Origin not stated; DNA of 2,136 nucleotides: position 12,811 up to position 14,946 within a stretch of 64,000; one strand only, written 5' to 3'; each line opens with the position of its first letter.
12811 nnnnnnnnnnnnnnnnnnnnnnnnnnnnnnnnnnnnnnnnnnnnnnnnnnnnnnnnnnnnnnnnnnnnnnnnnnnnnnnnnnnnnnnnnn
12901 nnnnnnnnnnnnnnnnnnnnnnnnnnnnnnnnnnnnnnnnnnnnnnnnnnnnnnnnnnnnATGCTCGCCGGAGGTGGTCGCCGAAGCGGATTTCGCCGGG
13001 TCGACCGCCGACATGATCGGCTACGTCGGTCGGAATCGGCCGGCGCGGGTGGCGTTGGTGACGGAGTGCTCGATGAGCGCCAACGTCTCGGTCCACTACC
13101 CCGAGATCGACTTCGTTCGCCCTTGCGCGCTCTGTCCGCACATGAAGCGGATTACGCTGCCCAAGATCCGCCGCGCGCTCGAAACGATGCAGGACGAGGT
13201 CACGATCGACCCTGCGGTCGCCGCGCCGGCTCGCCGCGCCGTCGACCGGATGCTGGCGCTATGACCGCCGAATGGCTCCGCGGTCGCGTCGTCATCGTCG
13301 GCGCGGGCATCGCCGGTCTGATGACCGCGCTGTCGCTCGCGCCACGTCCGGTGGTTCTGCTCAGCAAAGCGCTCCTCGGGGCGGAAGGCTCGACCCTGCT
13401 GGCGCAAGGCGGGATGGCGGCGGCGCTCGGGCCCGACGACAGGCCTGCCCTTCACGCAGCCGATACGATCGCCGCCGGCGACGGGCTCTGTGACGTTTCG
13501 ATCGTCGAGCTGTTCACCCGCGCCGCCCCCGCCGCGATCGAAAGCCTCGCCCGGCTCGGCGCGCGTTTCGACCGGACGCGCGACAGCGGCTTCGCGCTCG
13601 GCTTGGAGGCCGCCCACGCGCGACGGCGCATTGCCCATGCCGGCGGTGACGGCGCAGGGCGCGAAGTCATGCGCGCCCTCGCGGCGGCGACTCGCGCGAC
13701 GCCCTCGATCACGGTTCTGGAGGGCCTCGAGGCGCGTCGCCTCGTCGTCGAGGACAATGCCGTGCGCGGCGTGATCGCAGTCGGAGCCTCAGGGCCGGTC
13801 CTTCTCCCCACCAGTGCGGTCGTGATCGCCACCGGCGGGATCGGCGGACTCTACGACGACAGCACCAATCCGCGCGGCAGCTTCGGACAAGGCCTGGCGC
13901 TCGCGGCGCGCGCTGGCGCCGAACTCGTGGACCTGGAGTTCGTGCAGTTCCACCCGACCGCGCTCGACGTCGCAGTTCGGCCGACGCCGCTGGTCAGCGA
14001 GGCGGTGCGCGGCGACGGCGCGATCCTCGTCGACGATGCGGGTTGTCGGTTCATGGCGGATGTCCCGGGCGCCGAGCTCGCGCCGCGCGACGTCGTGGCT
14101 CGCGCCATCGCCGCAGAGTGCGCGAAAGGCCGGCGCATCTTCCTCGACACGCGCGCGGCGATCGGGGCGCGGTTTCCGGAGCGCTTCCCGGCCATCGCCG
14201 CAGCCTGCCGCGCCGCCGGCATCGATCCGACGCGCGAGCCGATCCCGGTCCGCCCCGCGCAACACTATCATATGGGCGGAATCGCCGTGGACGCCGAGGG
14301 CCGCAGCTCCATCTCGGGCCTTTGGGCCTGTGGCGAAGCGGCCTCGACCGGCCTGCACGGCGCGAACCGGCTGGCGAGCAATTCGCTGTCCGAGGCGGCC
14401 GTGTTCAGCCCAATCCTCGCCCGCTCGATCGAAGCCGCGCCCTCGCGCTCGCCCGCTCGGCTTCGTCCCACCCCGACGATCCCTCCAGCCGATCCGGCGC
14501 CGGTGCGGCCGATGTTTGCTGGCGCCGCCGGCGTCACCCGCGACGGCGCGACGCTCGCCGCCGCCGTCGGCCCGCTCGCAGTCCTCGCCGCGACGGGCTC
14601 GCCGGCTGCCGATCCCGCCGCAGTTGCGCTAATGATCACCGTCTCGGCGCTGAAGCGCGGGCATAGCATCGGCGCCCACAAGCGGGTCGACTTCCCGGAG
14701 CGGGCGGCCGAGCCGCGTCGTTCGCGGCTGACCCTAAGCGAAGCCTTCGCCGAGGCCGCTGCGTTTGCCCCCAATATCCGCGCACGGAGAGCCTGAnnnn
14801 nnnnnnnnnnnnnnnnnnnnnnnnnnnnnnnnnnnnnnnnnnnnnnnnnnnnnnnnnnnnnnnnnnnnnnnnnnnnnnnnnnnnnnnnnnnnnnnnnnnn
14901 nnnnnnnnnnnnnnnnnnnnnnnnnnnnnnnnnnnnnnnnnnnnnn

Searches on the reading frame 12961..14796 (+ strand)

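Call 45: search_protein_families(library=pfam, proteins=[window:12961-14796:+], max_evalue=0.0001)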
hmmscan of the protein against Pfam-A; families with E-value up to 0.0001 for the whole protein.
window:12961-14796:+ (611 aa): 4 families
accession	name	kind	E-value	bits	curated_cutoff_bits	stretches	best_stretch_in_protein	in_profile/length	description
PF00890.30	FAD_binding_2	-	4.2e-81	273.7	20.4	1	110-476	2-414/414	FAD binding domain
PF01266.30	DAO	-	2.1e-07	31.3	27.9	1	109-459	1-348/353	FAD dependent oxidoreductase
PF07992.20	Pyr_redox_2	-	2.1e-05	24.5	26.1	0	418-472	234-284/291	Pyridine nucleotide-disulphide oxidoreductase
PF02910.25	Succ_DH_flav_C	-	8.5e-05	22.9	20.8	0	554-584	62-92/130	Fumarate reductase flavoprotein C-term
